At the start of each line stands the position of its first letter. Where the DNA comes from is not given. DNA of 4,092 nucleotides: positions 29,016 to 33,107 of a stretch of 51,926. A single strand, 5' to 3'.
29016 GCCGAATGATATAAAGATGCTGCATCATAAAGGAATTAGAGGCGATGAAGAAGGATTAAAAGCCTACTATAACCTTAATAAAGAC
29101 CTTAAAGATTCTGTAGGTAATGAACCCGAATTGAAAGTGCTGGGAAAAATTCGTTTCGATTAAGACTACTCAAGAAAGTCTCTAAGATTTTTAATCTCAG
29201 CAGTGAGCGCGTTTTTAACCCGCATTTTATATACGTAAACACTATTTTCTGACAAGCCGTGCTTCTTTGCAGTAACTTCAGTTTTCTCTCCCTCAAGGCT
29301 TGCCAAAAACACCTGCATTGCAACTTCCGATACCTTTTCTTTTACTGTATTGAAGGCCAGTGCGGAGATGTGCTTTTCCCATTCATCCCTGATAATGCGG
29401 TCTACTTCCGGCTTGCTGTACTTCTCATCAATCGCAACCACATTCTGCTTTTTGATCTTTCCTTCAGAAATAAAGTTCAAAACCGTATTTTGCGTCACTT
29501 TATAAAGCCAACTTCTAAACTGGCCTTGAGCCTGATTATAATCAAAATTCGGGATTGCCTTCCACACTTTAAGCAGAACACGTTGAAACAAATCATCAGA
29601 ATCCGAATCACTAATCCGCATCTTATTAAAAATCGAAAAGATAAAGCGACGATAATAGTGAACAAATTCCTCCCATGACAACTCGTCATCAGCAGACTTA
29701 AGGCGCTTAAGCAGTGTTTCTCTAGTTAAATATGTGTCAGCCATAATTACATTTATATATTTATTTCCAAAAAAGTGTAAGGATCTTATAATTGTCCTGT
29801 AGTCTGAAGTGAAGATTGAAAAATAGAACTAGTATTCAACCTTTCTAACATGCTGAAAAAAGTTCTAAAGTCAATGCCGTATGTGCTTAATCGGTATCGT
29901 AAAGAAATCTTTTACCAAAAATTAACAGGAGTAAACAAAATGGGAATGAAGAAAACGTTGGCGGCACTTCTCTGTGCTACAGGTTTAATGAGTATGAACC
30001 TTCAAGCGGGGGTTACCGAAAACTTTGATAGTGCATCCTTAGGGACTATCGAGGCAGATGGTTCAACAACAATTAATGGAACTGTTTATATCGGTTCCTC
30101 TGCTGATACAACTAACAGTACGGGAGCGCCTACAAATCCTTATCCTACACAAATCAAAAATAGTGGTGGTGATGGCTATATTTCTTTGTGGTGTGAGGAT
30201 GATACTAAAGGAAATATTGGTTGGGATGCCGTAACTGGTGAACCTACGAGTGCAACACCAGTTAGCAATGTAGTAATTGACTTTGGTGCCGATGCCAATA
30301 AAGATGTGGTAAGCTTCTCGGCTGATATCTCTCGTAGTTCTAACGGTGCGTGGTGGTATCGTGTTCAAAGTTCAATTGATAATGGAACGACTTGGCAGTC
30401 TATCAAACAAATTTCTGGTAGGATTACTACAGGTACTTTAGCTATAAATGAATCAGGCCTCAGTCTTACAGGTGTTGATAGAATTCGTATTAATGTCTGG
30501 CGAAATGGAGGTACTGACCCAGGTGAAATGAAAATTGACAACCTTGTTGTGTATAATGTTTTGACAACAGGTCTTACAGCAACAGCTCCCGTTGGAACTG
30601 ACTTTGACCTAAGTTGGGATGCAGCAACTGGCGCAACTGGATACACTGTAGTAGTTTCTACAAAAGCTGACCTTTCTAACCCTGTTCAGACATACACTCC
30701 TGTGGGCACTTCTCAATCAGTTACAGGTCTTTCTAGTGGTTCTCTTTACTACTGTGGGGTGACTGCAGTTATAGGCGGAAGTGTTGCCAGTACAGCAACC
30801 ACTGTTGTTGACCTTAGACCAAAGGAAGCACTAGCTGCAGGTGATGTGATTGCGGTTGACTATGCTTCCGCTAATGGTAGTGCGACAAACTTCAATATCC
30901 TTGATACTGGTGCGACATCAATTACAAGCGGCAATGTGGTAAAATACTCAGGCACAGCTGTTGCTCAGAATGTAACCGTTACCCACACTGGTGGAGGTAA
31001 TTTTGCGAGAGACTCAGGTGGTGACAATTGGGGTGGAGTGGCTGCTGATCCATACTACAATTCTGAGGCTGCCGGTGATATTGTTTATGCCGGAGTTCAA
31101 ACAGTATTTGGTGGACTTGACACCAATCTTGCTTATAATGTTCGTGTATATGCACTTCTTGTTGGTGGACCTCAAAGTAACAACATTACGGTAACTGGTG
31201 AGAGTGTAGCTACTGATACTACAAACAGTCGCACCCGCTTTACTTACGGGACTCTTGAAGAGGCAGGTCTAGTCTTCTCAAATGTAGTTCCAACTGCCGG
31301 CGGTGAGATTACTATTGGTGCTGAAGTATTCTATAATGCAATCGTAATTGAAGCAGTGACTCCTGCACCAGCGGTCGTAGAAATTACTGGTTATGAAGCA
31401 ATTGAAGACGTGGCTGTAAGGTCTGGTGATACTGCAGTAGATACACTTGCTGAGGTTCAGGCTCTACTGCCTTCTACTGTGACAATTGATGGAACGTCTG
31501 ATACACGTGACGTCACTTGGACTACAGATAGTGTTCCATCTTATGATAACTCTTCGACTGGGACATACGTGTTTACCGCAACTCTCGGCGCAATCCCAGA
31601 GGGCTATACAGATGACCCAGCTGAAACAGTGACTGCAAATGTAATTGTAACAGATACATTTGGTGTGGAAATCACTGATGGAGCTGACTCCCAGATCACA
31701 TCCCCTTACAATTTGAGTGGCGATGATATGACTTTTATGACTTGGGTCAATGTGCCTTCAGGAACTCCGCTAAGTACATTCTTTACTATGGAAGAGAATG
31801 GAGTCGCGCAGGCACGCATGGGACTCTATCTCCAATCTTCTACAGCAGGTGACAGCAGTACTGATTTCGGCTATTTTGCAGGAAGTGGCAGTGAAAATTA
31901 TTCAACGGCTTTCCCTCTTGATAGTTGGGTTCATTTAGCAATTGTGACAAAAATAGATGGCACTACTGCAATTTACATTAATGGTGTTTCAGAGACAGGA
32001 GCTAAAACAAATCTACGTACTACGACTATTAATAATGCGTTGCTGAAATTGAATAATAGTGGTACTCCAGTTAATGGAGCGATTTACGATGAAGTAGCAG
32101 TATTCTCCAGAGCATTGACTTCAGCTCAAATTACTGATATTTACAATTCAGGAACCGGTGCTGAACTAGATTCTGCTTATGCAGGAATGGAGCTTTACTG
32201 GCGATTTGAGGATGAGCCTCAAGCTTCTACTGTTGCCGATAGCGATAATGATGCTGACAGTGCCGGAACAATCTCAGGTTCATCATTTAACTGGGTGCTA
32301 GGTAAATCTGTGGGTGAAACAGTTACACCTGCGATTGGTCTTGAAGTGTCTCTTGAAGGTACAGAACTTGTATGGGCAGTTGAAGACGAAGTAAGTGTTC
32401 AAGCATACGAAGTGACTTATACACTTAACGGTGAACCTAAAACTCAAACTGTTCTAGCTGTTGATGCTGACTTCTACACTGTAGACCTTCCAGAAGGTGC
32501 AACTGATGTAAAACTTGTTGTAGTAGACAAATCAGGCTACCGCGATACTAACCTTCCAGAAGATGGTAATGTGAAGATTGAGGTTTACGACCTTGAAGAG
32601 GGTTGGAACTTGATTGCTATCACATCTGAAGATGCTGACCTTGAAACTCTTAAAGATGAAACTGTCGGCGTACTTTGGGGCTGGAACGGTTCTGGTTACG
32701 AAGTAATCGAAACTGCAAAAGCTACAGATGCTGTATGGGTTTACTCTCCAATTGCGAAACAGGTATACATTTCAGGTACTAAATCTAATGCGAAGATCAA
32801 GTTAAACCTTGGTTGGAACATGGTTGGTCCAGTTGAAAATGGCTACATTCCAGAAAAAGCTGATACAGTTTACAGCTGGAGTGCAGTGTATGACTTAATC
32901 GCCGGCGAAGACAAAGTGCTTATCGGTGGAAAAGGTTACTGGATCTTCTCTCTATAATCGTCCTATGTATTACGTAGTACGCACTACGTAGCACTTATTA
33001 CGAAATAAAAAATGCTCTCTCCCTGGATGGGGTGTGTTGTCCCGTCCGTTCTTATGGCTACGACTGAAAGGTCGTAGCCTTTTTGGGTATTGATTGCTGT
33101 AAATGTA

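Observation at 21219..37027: Duplicated module: transmembrane Ser/Thr kinase, ECF sigma factor without anti-sigma, and giant secreted LamG-type protein(s)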

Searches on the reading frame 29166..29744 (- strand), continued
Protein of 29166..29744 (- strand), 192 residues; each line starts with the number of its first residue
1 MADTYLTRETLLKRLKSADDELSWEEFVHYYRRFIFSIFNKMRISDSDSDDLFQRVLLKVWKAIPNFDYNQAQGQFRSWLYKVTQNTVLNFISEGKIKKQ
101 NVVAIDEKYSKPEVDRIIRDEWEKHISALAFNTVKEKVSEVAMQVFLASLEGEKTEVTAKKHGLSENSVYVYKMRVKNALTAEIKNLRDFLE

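Call 67: search_protein_families(library=pfam, proteins=[L005:6604-12030:+, L043:1-1776:-, L044:1-1302:-, L046:12955-14403:+, L048:12704-15748:+, L059:5634-8711:+, L080:6673-9768:+, L056:7498-9930:+, L056:16559-18712:+, L071:5142-7952:+], max_evalue=0.001)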
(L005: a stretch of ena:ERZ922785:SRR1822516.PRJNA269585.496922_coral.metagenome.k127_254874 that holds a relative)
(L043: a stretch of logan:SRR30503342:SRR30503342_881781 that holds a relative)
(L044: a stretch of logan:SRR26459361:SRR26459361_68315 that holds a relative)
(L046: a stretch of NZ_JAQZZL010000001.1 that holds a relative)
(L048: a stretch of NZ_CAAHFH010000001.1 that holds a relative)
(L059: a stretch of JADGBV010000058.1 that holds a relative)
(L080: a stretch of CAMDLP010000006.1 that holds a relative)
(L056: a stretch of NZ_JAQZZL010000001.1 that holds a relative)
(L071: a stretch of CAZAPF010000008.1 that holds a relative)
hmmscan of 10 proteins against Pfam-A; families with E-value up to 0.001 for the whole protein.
L005:6604-12030:+ (1808 aa): 2 families
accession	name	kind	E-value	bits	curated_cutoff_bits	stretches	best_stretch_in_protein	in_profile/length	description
PF18998.6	Flg_new_2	-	1.4e-05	25.4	23.6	1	554-629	1-71/73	Divergent InlB B-repeat domain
PF13620.12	CarboxypepD_reg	-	7.2e-05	23.5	32.3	1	643-703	13-81/82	Carboxypeptidase regulatory-like domain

L043:1-1776:- (592 aa): 3 families
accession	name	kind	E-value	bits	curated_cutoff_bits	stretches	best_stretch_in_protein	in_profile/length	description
PF13385.13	Laminin_G_3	-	8.6e-21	75.1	27.6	1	64-198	16-151/151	Concanavalin A-like lectin/glucanases superfamily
PF17963.7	Big_9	-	1.3e-10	42.5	23.6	1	248-335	2-88/89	Bacterial Ig domain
PF17892.7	Cadherin_5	-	9.4e-06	25.8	26.5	1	266-337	29-97/98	Cadherin-like domain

L044:1-1302:- (434 aa): 2 families
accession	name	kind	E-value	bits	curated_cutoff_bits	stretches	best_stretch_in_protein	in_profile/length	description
PF13385.13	Laminin_G_3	-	5.4e-30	105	27.6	1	170-327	1-150/151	Concanavalin A-like lectin/glucanases superfamily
PF07953.20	Toxin_R_bind_N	-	5e-06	26.8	23.8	1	169-321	32-190/191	Clostridium neurotoxin, N-terminal receptor binding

L046:12955-14403:+ (482 aa): 3 families
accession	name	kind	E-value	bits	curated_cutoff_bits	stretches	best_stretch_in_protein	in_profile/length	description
PF00884.28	Sulfatase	-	4e-37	128.6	25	1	23-344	2-300/301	Sulfatase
PF01663.27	Phosphodiest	-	4.5e-07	30.2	23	1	27-303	4-228/342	Type I phosphodiesterase / nucleotide pyrophosphatase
PF16347.10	SGSH_C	-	0.00011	22.8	29.3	1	318-372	25-81/154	N-sulphoglucosamine sulphohydrolase, C-terminal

L048:12704-15748:+ (1014 aa): 10 families
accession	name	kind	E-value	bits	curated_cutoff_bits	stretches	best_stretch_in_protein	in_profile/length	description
PF02836.23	Glyco_hydro_2_C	-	8.1e-29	101.1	21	1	292-438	6-163/302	Glycosyl hydrolases family 2, TIM barrel domain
PF02837.24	Glyco_hydro_2_N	-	8.8e-22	78.2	28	1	25-167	4-161/169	Glycosyl hydrolases family 2, sugar binding domain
PF16355.11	DUF4982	-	1.5e-21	76.5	23.9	1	623-682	1-60/61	Domain of unknown function (DUF4982)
PF18565.7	Glyco_hydro2_C5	-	2.7e-19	69.4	32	1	696-790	1-94/103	Glycoside hydrolase family 2 C-terminal domain 5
PF00703.27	Glyco_hydro_2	-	9.1e-14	52.6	23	1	185-284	7-109/109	Glycosyl hydrolases family 2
PF13287.12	Fn3_assoc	-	1.2e-09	38.6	23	1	820-858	9-47/59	Fn3 associated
PF13290.12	CHB_HEX_C_1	-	9.6e-09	35.5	22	1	819-856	19-56/67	Chitobiase/beta-hexosaminidase C-terminal domain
PF03422.21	CBM_6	-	1.1e-06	29.4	28.9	1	916-1012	26-122/125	Carbohydrate binding module (family 6)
PF22666.2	Glyco_hydro_2_N2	-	3.9e-05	24.2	27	1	83-151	51-119/167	Glycosyl hydrolase 2 galactose-binding domain-like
PF16990.11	CBM_35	-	0.00067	20.4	28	0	891-1013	5-118/121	Carbohydrate binding module (family 35)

L059:5634-8711:+ (1025 aa): 1 family
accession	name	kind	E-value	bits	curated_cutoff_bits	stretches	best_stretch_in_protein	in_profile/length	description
PF18582.6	HZS_alpha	-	8.7e-31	106.8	26.6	1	692-795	1-98/98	Hydrazine synthase alpha subunit middle domain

L080:6673-9768:+ (1031 aa): 3 families
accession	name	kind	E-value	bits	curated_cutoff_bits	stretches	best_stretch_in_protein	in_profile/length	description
PF19805.5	DUF6288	-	1.9e-117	393.3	26.3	1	61-453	3-402/402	Family of unknown function (DUF6288)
PF13646.12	HEAT_2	-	5.9e-08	33.3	27.7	1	527-616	11-87/88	HEAT repeats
PF02985.28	HEAT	-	2.3e-07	30.9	23.5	0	549-566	5-22/31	HEAT repeat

L056:7498-9930:+ (810 aa): 0 families

L056:16559-18712:+ (717 aa): 4 families
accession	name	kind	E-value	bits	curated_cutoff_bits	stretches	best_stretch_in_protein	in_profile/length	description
PF08305.17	NPCBM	-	2.7e-30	105.6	23.9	1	595-715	15-136/137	NPCBM/NEW2 domain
PF00326.27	Peptidase_S9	-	7.9e-08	32.5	22.6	1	173-294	51-176/213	Prolyl oligopeptidase family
PF05448.18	AXE1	-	2.1e-06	27.2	21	1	39-236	37-226/321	Acetyl xylan esterase (AXE1)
PF01738.24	DLH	-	4.2e-06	27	21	1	83-288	12-169/217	Dienelactone hydrolase family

L071:5142-7952:+ (936 aa): 2 families
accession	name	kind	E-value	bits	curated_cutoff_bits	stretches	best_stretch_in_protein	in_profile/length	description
PF01055.32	Glyco_hydro_31_2nd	-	0.00011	22.1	23.5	1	277-412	26-163/328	Glycosyl hydrolases family 31 TIM-barrel domain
PF02065.24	Melibiase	-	0.00046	19.7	27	1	277-422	62-211/347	Melibiase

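Call 83: list_cluster_members(proteins=[window:29166-29744:-, window:27232-29163:+, window:33146-37027:+, window:12484-15006:+])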
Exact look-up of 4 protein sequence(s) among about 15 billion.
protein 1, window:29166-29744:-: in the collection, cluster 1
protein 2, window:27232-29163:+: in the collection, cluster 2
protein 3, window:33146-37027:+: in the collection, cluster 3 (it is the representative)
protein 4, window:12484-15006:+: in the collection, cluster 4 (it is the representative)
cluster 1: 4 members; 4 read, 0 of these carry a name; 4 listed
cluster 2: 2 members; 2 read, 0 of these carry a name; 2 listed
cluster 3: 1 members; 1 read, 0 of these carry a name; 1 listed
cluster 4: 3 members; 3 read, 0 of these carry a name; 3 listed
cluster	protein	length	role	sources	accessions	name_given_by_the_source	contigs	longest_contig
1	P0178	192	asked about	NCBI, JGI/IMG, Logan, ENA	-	-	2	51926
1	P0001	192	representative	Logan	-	-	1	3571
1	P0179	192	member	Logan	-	-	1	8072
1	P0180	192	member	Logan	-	-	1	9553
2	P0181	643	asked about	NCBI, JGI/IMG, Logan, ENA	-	-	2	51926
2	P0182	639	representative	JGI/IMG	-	-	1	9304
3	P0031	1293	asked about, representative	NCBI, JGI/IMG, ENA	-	-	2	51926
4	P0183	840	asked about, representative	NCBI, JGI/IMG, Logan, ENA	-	-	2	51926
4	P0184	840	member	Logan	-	-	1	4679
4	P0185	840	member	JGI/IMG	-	-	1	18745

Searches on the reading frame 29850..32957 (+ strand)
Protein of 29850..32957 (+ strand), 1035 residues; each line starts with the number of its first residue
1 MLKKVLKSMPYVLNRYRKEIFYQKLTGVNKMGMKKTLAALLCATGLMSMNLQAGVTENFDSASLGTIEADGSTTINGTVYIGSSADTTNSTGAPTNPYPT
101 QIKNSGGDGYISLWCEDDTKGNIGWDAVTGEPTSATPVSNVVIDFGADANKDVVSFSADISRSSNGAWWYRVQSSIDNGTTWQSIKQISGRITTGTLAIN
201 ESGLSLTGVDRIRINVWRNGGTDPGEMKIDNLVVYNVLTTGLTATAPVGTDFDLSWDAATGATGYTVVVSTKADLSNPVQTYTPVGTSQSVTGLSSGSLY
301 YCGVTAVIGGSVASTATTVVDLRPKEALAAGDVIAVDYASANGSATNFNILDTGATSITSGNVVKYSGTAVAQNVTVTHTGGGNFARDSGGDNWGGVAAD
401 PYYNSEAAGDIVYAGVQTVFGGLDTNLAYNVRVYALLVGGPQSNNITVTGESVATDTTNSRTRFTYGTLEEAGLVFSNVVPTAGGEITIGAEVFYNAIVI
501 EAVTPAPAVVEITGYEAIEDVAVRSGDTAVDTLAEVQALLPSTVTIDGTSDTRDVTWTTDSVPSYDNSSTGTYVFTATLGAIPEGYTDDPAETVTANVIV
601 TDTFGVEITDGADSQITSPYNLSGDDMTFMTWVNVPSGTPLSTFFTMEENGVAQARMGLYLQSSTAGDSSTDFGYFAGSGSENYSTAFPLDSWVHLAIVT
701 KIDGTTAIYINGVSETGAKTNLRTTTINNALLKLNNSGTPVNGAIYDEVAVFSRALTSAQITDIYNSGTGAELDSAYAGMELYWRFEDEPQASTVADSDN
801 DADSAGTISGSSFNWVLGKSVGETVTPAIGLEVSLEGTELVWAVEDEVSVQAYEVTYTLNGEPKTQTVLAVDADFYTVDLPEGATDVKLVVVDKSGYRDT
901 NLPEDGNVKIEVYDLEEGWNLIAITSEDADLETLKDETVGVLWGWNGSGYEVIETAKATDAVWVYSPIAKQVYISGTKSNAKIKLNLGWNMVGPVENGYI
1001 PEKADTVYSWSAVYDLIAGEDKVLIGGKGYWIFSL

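Call 4: search_protein_families(library=pfam, proteins=[window:29850-32957:+], max_evalue=0.01)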
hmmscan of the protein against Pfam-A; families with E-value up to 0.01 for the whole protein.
window:29850-32957:+ (1035 aa): 2 families
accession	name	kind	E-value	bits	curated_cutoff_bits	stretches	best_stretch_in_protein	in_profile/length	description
PF07532.17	Big_4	-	5.3e-05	23.1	22.1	1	539-579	15-56/59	Bacterial Ig-like domain (group 4)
PF00041.27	fn3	-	0.0024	18.5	25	1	241-311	5-73/84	Fibronectin type III domain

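Call 13: search_protein_families(library=ncbifam, proteins=[window:29850-32957:+], max_evalue=0.01)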
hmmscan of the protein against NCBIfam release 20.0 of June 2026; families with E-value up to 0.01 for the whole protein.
window:29850-32957:+ (1035 aa): 0 families

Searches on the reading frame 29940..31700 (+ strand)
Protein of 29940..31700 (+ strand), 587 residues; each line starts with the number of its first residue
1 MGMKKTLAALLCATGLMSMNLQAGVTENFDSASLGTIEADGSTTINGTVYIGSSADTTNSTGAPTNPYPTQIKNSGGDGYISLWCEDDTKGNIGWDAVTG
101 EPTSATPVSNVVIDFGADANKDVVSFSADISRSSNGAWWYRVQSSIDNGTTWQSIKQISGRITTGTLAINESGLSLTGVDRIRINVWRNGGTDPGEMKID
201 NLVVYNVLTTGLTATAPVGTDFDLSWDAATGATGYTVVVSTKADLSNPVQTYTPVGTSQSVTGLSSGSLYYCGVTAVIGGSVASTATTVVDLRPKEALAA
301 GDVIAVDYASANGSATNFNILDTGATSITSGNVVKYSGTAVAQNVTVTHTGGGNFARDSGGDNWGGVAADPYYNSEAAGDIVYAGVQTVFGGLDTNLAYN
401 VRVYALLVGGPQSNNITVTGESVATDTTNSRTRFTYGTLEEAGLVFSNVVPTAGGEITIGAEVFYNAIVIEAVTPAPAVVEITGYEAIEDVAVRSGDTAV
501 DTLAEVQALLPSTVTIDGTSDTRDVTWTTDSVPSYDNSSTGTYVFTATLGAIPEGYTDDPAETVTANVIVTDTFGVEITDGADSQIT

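Call 82: search_protein_families(library=pfam, proteins=[window:29940-31700:+], max_evalue=1)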
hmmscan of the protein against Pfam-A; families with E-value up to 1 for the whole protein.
window:29940-31700:+ (587 aa): 2 families
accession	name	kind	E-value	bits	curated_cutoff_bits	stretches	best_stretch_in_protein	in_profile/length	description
PF07532.17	Big_4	-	0.00018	21.4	22.1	1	509-549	15-56/59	Bacterial Ig-like domain (group 4)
PF00041.27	fn3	-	0.003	18.2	25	1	211-281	5-73/84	Fibronectin type III domain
